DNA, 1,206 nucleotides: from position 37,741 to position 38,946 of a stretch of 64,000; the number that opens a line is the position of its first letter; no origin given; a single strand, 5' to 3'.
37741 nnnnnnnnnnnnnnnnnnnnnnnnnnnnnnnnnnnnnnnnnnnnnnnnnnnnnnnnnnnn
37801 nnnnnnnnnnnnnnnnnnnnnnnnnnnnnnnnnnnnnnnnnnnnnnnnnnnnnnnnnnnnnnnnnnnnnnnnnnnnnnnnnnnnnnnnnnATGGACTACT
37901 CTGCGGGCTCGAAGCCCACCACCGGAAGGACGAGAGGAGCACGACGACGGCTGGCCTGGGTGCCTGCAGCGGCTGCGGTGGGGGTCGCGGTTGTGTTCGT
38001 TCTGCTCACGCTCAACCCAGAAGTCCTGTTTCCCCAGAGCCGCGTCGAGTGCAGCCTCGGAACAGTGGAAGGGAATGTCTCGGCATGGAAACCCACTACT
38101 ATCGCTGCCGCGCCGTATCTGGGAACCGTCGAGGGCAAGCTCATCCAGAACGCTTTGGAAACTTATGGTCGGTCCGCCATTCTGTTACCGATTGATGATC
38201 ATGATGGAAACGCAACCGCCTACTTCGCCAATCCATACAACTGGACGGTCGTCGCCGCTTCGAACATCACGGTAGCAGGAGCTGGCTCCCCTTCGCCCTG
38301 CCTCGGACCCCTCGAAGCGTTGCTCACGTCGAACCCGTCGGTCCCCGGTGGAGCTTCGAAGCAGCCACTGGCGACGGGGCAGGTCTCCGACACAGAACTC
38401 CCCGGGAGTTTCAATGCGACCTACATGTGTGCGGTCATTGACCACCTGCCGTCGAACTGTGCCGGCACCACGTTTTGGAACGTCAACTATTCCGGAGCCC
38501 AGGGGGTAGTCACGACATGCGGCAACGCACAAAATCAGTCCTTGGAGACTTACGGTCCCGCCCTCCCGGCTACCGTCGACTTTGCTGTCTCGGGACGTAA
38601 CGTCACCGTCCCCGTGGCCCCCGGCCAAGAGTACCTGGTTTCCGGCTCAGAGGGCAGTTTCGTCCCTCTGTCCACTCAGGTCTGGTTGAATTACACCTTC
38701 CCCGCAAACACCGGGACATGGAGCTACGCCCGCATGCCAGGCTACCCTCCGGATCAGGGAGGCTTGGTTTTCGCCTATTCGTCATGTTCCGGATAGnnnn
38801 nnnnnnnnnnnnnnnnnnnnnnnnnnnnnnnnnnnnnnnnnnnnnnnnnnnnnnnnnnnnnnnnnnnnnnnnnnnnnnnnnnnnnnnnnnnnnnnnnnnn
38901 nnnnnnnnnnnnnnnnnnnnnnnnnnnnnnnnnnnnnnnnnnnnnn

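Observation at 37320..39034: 1.7-kb transposase-less insertion cassette with 9-bp target-site duplication, carrying a surface-protein gene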

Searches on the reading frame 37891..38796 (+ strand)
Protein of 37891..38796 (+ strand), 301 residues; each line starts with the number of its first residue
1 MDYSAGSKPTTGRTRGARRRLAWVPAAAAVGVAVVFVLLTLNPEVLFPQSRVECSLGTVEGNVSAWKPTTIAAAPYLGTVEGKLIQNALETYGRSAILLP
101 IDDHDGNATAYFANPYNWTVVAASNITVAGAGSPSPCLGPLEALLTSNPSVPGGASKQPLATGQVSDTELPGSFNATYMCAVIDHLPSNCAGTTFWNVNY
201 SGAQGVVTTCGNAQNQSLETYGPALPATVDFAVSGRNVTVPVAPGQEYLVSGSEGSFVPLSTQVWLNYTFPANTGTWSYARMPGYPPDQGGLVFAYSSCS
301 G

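Call 9: search_protein_families(library=pfam, proteins=[window:37891-38796:+], max_evalue=0.1)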
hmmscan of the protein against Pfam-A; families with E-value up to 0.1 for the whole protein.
window:37891-38796:+ (301 aa): 0 families

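Call 10: search_protein_families(library=ncbifam, proteins=[window:37891-38796:+], max_evalue=0.1)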
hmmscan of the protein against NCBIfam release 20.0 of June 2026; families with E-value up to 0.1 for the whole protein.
window:37891-38796:+ (301 aa): 1 family
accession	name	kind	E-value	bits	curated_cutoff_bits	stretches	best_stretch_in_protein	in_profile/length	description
NF038083.1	CU044_5270_fam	subfamily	0.018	14.9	100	1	9-42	20-52/284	CU044_5270 family protein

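Call 11: find_homologous_proteins(query=window:37891-38793:+, max_evalue=0.001)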
Query window:37891-38793:+ (301 aa): 2 proteins with E <= 0.001 among 8000 candidates.
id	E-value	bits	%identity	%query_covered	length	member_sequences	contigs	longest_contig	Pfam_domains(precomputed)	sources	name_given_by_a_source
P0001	2.8e-198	675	100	100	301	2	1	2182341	-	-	-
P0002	3.0e-106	373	59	99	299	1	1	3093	-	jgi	jgi:hypothetical protein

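Call 12: find_encoding_contigs(protein=P0002, flank=10000)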
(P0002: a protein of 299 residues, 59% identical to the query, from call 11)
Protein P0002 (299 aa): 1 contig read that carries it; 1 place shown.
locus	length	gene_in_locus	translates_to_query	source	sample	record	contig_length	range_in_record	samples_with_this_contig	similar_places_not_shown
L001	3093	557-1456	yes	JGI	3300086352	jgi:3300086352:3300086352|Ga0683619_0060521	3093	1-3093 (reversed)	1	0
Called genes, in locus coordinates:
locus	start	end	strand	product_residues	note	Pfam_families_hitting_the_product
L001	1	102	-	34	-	?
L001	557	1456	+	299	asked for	-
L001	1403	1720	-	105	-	-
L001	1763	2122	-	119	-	-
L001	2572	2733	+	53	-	-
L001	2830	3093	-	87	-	?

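Call 13: find_encoding_contigs(protein=P0001, flank=10000)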
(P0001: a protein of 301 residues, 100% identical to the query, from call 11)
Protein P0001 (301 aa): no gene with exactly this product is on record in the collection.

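Call 62: search_protein_representatives(protein=window:37891-38793:+)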
Query: 301 residues. Proteins with E-value up to 0.001 (for the whole library): 32; up to 1e-10: 20; up to 1e-30: 7. The best 32 are listed.
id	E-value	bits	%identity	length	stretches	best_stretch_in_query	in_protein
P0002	9.4e-107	373.1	61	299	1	15-299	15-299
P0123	3.2e-46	174.4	44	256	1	49-300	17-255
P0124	1.6e-39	152.4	34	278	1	24-300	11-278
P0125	1.5e-35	139.4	42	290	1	11-299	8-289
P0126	1.9e-35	139.0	37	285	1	22-299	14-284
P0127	1.3e-34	136.2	36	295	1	49-299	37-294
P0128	2.1e-33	132.3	36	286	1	27-299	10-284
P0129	1.4e-30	123.0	35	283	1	19-299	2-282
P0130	3.6e-30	121.7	36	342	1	14-299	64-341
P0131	3.6e-29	118.4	32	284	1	25-299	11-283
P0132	2.8e-27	112.2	33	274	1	27-299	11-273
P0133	3.3e-25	105.4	32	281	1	29-299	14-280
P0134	1.2e-22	97.0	37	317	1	18-299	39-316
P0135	8.9e-22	94.1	35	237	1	74-299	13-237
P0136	9.2e-21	90.8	33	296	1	18-299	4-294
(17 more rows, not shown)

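Call 63: find_encoding_contigs(protein=P0123, flank=5000, max_places=3)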
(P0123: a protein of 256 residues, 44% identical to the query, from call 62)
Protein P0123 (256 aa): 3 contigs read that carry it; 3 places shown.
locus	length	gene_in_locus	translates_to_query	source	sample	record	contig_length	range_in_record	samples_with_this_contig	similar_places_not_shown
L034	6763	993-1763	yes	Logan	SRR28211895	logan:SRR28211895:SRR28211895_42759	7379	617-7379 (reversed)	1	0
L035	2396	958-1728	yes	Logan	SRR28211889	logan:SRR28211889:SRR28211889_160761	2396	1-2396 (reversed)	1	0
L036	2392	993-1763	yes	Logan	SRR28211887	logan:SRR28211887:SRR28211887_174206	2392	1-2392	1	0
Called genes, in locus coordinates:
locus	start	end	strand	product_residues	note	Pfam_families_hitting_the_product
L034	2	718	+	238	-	?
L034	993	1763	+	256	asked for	-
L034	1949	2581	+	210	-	PF01965:DJ-1_PfpI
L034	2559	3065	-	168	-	-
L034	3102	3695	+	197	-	PF13480:Acetyltransf_6 (weak), PF00583:Acetyltransf_1, PF13673:Acetyltransf_10, PF13508:Acetyltransf_7, PF08445:FR47 (weak)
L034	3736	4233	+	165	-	PF03061:4HBT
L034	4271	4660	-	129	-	PF00903:Glyoxalase, PF22677:Ble-like_N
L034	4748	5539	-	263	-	-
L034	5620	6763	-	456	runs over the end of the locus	PF00202:Aminotran_3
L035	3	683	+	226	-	?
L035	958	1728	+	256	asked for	-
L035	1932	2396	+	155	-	?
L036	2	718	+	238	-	?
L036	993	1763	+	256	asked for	-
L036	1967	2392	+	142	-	?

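Call 64: find_encoding_contigs(protein=P0125, flank=5000, max_places=3)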
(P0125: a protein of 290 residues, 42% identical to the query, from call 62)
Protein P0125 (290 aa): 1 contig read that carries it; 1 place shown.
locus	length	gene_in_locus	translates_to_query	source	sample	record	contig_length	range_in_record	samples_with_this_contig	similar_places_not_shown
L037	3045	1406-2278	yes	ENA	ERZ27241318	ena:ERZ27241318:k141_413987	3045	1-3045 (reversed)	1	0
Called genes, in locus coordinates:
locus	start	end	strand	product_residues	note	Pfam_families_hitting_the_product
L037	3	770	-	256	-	?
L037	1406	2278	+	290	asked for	-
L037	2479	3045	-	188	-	?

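Call 66: predict_structure(alignment_id=A4)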
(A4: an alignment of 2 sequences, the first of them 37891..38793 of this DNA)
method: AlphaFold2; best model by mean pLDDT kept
length: 301 residues; sequences in the alignment: 2
mean_pLDDT: 33.8   pTM: 0.30
mean pLDDT of the five models: 33.8, 32.3, 27.8, 26.9, 25.6
residues with pLDDT >= 90: 0; 70-90: 0; 50-70: 30; < 50: 271
segments of 3 or more residues with pLDDT < 50: 1-28, 41-226, 233-236, 244-246, 250-256, 260-301
pLDDT, mean of each block of 10 residues (from residue 1): 32 33 43 55 36 32 28 28 29 29 26 29 26 26 25 22 24 32 36 37 35 31 44 52 51 48 30 28 31 35 30
secondary structure, 60 per line:
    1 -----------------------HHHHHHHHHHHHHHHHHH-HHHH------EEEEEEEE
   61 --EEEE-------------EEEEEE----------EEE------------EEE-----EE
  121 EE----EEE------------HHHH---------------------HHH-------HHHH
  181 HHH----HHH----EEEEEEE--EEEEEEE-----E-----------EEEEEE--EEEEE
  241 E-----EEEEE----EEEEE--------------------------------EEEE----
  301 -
elements in order: H24-41 H43-46 E53-60 E63-66 E80-85 E96-98 E111-113 E119-122 E127-129 H142-145 H177-183 E195-201 E204-210 E228-233 E236-241 E247-251 E256-260 E293-296

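Call 71: search_protein_families(library=pfam, proteins=[P0125, P0123], max_evalue=1)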
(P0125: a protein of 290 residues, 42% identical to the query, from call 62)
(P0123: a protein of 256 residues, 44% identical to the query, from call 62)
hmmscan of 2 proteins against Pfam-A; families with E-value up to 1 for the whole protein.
P0125 (290 aa): 0 families

P0123 (256 aa): 0 families

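Call 73: find_encoding_contigs(protein=P0124, flank=5000, max_places=3)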
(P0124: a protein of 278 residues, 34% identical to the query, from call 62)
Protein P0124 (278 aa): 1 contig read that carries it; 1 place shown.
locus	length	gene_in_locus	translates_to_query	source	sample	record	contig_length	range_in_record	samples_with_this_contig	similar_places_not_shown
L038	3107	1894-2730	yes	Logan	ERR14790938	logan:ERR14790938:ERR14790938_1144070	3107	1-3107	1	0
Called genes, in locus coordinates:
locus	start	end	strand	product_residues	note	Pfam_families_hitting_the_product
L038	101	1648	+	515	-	-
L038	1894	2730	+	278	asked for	-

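Call 74: find_encoding_contigs(protein=P0126, flank=5000, max_places=3)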
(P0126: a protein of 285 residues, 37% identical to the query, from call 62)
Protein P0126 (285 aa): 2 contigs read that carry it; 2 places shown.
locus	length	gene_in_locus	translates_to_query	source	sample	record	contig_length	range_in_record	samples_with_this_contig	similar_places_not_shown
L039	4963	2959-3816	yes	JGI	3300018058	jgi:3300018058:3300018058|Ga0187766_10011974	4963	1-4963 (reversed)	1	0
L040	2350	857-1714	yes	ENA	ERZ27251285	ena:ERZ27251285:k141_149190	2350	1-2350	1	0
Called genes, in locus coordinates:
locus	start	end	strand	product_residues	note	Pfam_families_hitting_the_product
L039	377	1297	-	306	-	PF00106:adh_short, PF13561:adh_short_C2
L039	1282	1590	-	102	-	-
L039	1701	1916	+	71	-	-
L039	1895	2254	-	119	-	PF01934:HepT-like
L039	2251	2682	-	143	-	PF01909:NTP_transf_2, PF18765:Polbeta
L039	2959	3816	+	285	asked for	-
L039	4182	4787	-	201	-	-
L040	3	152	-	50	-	?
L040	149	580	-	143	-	PF01909:NTP_transf_2, PF18765:Polbeta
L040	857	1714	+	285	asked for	-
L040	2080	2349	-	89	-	?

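Call 75: find_encoding_contigs(protein=P0127, flank=5000, max_places=3)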
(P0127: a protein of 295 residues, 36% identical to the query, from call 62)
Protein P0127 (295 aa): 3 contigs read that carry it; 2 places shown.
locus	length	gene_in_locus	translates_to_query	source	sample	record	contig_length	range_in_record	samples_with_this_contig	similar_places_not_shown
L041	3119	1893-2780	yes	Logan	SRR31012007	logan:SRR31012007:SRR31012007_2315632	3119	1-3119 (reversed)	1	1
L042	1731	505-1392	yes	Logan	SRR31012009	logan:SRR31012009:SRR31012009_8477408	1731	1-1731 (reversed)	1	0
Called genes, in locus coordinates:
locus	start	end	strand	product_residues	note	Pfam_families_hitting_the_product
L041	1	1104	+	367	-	?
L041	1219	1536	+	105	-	-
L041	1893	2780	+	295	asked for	-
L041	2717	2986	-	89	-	-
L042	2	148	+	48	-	?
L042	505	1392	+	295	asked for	-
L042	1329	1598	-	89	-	-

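Call 93: search_protein_families(library=pfam, alignment_id=A6, max_evalue=0.01)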
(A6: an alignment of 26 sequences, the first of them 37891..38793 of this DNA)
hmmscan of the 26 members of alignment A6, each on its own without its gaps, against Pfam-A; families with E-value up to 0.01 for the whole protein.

A. member 1, window:37891-38793:+ (301 aa): 0 families

B. families by the number of members that match (of 26 scanned): 0 families

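Call 95: predict_structure(alignment_id=A6)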
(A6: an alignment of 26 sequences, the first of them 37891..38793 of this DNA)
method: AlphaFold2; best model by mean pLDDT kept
length: 301 residues; sequences in the alignment: 26
mean_pLDDT: 87.7   pTM: 0.76
mean pLDDT of the five models: 87.7, 84.2, 84.0, 83.4, 82.4
residues with pLDDT >= 90: 204; 70-90: 62; 50-70: 27; < 50: 8
segments of 3 or more residues with pLDDT < 50: 1-4, 12-15
pLDDT, mean of each block of 10 residues (from residue 1): 50 50 83 91 81 95 94 97 83 70 94 93 96 94 85 85 96 95 92 95 96 98 94 96 82 73 94 98 85 97 79
secondary structure, 60 per line:
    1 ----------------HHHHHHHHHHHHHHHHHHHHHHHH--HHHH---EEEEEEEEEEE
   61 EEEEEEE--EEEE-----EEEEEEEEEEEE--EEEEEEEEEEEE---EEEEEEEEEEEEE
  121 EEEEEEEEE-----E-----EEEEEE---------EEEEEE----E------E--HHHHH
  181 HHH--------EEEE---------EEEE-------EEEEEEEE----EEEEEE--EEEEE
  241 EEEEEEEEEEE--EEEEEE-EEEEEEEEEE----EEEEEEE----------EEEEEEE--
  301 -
elements in order: H17-40 H43-46 E50-67 E70-73 E79-90 E93-104 E108-129 E141-146 E156-161 H176-183 E192-195 E205-208 E216-223 E228-233 E236-251 E254-259 E261-270 E275-281 E292-298

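Call 97: fold_search(model_id=the predicted structure, library=pdb)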
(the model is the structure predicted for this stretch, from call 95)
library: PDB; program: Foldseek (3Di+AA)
matches with E <= 10: 743; with E <= 0.001: 0
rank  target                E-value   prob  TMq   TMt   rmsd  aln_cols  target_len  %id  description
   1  7ml9                  7.7e-03  0.10  0.10  0.10  29.4       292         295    6  The Mpp75Aa1.1 beta-pore-forming protein from Brevibacillus laterosporus (released 2021-05-05)
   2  9au6_A                1.6e-02  0.10  0.12  0.06  21.5       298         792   12  Cryo-EM of Geovibrio thiophilus flagellum (released 2024-11-13)
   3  5cis                  2.1e-02  0.04  0.07  0.08  32.4       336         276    8  The CUB1-EGF-CUB2 domains of rat MBL-associated serine protease-2 (MASP-2) bound to Ca2+ (released 2017-01-18)
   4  5w5p                  4.3e-02  0.15  0.13  0.08  18.5       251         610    8  Crystal structure of Acinetobacter baumannii phage AM24 tailspike protein (released 2018-12-19)
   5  6v7l_C                5.0e-02  0.05  0.09  0.08  23.3       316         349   11  The structure of the P212121 crystal form of canavalin at 173 K (released 2020-02-19)
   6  9r6o_A                6.1e-02  0.04  0.10  0.10  20.6       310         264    8  Local refinement of the N-terminal domain (NTD) and receptor binding domain (RBD) from the Porcine hemagglutinating en (released 2025-08-06)
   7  6v7j_C                6.1e-02  0.03  0.07  0.07  23.5       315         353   11  The C2221 crystal form of canavalin at 173 K (released 2020-02-19)
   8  4qd2_A                6.5e-02  0.04  0.09  0.10  21.8       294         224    5  Molecular basis for disruption of E-cadherin adhesion by botulinum neurotoxin A complex (released 2014-06-25)
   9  4mbo                  6.8e-02  0.06  0.10  0.10  25.4       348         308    9  1.65 Angstrom Crystal Structure of Serine-rich Repeat Adhesion Glycoprotein (Srr1) from Streptococcus agalactiae (released 2013-11-06)
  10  6v7j_A                8.3e-02  0.03  0.09  0.08  22.8       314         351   11  The C2221 crystal form of canavalin at 173 K (released 2020-02-19)
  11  1f13_B                8.8e-02  0.05  0.10  0.05  27.8       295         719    8  RECOMBINANT HUMAN CELLULAR COAGULATION FACTOR XIII (released 1998-08-12)
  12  6v7j_B                8.8e-02  0.03  0.07  0.08  22.9       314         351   10  The C2221 crystal form of canavalin at 173 K (released 2020-02-19)
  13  7rbu_B                9.2e-02  0.04  0.10  0.10  22.1       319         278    8  SARS-CoV-2 Spike in complex with PVI.V6-14 Fab (released 2022-05-04)
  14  9r6r_A                9.2e-02  0.03  0.09  0.09  20.2       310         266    8  Local refinement of the N-terminal domain (NTD) from the Porcine hemagglutinating encephalomyelitis virus (PHEV) Spike (released 2025-08-06)
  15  6v7l_A                9.2e-02  0.03  0.08  0.08  22.3       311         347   12  The structure of the P212121 crystal form of canavalin at 173 K (released 2020-02-19)
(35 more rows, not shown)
